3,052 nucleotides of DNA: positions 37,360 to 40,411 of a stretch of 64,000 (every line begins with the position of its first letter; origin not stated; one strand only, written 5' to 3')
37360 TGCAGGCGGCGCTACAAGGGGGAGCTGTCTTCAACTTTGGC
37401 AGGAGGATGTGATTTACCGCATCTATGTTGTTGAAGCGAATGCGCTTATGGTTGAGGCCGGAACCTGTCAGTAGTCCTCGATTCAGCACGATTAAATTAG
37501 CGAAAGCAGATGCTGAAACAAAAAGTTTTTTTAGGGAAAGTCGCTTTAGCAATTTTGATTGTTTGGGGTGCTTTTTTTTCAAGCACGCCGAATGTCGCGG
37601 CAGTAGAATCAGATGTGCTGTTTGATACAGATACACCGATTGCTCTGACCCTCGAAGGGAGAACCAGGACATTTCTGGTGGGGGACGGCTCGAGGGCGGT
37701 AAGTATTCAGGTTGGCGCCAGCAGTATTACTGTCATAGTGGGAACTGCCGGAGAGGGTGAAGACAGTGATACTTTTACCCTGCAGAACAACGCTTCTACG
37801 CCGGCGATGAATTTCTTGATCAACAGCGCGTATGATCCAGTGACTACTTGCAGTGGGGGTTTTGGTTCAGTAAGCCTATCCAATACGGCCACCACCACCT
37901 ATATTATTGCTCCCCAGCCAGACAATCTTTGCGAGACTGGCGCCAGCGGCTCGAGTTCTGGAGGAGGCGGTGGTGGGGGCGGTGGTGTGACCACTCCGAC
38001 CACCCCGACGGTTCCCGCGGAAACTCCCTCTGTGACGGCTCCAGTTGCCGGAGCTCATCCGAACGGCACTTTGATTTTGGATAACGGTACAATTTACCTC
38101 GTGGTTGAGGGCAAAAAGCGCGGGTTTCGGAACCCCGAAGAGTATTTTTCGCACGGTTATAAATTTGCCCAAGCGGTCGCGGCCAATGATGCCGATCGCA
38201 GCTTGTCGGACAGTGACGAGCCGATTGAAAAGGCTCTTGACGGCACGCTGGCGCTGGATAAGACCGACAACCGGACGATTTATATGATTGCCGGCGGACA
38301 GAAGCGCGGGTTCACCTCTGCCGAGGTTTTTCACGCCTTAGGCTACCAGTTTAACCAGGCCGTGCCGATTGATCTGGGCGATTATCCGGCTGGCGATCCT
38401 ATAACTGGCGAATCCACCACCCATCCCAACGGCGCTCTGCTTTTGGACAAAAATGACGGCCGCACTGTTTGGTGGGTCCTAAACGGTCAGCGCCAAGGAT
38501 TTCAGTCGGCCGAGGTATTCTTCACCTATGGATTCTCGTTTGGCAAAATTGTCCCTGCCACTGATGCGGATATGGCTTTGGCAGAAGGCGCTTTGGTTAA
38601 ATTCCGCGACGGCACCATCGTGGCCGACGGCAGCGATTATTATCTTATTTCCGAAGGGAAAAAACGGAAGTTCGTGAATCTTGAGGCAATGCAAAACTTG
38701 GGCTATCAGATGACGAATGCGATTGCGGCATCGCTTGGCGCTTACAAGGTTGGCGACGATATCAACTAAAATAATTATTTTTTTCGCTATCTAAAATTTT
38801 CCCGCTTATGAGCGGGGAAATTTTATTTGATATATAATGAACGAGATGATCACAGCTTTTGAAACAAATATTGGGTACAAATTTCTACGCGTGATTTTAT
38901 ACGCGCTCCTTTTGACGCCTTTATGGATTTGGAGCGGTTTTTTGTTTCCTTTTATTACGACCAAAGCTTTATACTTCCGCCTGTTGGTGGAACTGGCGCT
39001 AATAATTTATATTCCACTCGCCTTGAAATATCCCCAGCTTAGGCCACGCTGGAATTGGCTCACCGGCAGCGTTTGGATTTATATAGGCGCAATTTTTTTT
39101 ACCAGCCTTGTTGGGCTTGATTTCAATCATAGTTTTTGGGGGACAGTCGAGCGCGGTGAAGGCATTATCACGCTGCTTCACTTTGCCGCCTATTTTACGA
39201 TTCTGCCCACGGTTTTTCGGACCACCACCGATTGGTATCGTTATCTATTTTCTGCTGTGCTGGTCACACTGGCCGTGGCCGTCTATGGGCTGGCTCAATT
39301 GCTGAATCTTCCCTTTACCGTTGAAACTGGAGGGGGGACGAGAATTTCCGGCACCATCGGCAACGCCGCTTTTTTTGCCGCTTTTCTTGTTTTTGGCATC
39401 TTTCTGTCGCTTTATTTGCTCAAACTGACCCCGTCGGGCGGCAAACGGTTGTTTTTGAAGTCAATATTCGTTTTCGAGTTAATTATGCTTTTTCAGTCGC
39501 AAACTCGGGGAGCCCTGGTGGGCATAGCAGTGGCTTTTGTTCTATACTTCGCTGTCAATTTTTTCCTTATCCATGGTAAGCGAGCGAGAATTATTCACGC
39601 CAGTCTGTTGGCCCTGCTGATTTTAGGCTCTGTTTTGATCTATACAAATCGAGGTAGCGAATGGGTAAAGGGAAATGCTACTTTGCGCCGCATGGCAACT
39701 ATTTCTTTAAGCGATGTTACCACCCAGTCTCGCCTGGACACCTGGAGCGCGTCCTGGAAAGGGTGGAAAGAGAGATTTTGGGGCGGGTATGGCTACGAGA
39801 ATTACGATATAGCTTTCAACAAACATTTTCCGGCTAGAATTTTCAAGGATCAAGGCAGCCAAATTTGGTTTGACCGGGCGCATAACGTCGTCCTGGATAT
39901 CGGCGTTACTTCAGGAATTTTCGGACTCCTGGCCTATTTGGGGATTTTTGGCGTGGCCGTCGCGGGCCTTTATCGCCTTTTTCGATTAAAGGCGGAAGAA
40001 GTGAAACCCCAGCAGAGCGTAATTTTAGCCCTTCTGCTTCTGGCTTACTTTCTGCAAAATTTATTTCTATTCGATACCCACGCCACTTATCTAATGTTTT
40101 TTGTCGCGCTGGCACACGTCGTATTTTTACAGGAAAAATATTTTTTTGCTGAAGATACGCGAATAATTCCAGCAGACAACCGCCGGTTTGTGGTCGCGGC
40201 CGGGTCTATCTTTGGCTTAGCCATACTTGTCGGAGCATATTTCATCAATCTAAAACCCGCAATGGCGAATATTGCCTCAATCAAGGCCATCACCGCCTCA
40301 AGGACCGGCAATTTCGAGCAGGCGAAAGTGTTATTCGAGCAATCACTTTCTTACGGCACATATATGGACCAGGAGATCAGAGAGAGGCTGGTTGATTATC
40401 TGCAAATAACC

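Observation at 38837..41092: Wzy_C (O-antigen-ligase family) + TPR membrane protein positioned between the glycan locus and type IV pilus genes: candidate O-oligosaccharyltransferase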

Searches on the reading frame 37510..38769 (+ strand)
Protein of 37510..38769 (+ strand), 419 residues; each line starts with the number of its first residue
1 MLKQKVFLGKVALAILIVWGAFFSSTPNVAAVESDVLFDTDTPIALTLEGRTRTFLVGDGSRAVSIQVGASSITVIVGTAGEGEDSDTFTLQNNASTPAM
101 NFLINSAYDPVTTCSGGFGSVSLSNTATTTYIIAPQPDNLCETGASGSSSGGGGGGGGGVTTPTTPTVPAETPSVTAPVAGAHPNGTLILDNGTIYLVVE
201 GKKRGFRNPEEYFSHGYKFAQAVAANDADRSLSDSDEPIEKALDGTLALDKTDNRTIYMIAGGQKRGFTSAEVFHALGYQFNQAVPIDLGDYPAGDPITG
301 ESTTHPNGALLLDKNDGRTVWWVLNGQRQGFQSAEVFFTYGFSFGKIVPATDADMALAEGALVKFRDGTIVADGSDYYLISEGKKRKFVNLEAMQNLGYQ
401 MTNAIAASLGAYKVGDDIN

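Call 5: search_protein_families(library=pfam, proteins=[window:37510-38769:+], max_evalue=0.01)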
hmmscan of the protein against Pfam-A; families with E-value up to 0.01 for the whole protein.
window:37510-38769:+ (419 aa): 0 families

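Call 6: search_protein_families(library=ncbifam, proteins=[window:37510-38769:+], max_evalue=0.01)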
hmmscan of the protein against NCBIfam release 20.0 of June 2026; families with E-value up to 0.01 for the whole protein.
window:37510-38769:+ (419 aa): 0 families

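Call 49: search_protein_families(library=pfam, proteins=[window:37510-38766:+], max_evalue=0.1)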
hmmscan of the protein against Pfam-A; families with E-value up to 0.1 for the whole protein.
window:37510-38766:+ (419 aa): 0 families

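Call 55: find_homologous_proteins(query=window:37510-38766:+)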
Query window:37510-38766:+ (419 aa): 52 proteins with E <= 0.001 among 8000 candidates.
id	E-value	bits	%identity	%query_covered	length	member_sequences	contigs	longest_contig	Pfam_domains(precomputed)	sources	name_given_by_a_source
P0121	4.1e-275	931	100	100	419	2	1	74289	-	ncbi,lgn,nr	ncbi:MAG: hypothetical protein Q8P75_04275 [bacterium]|nr:hypothetical protein [bacterium]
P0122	1.3e-239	814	87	100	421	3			-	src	-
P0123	1.5e-237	807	85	100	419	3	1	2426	-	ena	-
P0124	2.0e-230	783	85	100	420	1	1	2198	-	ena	-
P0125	3.4e-137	476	58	92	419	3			-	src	-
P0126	3.6e-136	473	73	56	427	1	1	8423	-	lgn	-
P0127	1.5e-129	451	55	92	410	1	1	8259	-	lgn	-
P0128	1.2e-124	435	51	97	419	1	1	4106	-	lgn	-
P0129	1.4e-116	409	49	100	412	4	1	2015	-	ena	-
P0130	2.8e-109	385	69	56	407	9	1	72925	-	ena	-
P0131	1.4e-108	382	76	55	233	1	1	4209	-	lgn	-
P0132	1.0e-105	373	68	56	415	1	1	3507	-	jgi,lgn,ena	-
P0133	3.6e-98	348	69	56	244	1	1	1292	-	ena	-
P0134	4.0e-97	344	63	59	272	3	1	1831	-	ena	-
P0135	3.8e-93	331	65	54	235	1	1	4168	-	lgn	-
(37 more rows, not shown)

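Call 68: predict_structure(alignment_id=A2)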
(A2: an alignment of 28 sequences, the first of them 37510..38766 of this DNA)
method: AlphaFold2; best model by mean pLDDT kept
length: 419 residues; sequences in the alignment: 28
mean_pLDDT: 82.5   pTM: 0.60
mean pLDDT of the five models: 82.5, 82.4, 81.3, 79.8, 79.1
residues with pLDDT >= 90: 219; 70-90: 124; 50-70: 28; < 50: 48
segments of 3 or more residues with pLDDT < 50: 1-5, 22-32, 145-174
pLDDT, mean of each block of 10 residues (from residue 1): 54 58 41 72 90 92 88 85 74 84 78 83 82 85 49 34 33 59 92 93 91 88 94 91 94 94 94 95 92 95 93 94 96 89 92 97 94 94 93 91 88 92
secondary structure, 60 per line:
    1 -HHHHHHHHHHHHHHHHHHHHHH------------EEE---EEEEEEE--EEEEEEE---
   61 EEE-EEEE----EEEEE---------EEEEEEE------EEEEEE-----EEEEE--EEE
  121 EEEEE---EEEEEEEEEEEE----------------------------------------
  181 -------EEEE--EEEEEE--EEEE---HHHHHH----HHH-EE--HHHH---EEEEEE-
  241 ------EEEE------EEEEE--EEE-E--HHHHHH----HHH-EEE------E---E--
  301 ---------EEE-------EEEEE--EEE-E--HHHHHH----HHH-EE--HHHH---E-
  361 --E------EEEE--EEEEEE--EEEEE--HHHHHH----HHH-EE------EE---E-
elements in order: H2-23 E36-38 E42-48 E51-57 E61-63 E65-68 E73-77 E87-93 E100-105 E111-115 E118-125 E129-140 E188-191 E194-199 E202-205 H209-214 H227-230 E234-239 E247-250 E257-261 E264-266 H271-276 E285-287 E310-312 E320-324 E327-329 H334-339 H352-355 E370-373 E376-381 E384-388 H391-396

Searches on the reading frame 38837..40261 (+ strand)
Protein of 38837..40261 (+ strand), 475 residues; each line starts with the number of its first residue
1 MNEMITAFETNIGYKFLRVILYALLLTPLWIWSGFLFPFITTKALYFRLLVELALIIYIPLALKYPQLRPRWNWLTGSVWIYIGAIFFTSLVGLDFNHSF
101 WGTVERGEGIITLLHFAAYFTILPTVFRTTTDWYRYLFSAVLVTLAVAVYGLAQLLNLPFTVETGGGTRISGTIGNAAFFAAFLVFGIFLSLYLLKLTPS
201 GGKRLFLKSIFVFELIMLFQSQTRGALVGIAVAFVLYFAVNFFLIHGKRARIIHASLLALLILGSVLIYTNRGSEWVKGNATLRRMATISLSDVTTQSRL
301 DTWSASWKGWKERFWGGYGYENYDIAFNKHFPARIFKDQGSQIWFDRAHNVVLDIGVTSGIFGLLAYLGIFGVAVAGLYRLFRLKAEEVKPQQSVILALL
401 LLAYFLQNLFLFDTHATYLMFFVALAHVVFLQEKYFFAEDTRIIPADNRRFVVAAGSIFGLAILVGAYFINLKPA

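Call 39: search_solved_structures(query=window:38837-40252:+, max_evalue=10, show_alignments=3)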
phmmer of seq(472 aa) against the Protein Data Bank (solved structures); distinct sequences matched with E-value up to 10: 1.
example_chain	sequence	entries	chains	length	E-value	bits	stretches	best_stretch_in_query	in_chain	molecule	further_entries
7tpg_B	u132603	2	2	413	1.9e-05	27.2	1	215-397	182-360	Putative cell surface polysaccharide polymerase/ligase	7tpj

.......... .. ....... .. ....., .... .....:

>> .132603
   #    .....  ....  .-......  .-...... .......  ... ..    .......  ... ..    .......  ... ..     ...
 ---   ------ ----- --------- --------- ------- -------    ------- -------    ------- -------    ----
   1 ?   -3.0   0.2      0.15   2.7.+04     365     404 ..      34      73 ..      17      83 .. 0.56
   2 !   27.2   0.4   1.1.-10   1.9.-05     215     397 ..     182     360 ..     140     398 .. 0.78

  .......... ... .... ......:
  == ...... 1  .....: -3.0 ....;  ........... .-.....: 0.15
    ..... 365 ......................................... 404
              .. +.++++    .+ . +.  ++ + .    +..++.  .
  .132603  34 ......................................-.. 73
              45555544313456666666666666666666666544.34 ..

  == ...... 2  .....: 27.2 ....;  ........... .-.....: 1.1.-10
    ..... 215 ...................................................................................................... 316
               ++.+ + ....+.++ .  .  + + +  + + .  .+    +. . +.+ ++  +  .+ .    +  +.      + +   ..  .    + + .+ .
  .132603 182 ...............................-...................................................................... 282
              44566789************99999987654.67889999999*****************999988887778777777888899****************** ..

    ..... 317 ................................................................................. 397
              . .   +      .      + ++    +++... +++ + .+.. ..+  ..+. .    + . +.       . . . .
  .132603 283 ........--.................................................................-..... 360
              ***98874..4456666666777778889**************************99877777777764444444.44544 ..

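Call 88: search_protein_representatives(protein=window:38837-40261:+)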
Query: 475 residues. Proteins with E-value up to 0.001 (for the whole library): 7689; up to 1e-10: 4625; up to 1e-30: 2017. The best 150 are listed.
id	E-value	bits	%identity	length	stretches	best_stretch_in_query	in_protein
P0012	7.3e-158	543.0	58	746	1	7-475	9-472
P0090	6.0e-141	487.2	56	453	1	8-432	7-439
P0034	4.7e-138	477.7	53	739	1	7-433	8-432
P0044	8.7e-137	473.5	52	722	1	6-475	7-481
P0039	5.7e-128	444.4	49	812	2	177-475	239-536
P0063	3.3e-103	362.7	45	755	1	20-437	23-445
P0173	4.3e-102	359.1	43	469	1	20-475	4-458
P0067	8.0e-101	354.9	44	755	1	18-440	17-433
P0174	1.4e-97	344.2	44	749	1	14-475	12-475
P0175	5.3e-97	342.3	45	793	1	21-475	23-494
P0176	3.4e-96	339.6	40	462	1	15-472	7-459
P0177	7.7e-96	338.5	44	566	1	15-430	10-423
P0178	1.3e-95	337.8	40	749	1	16-474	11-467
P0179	2.4e-92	326.9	40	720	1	11-474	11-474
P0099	3.3e-92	326.5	42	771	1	20-475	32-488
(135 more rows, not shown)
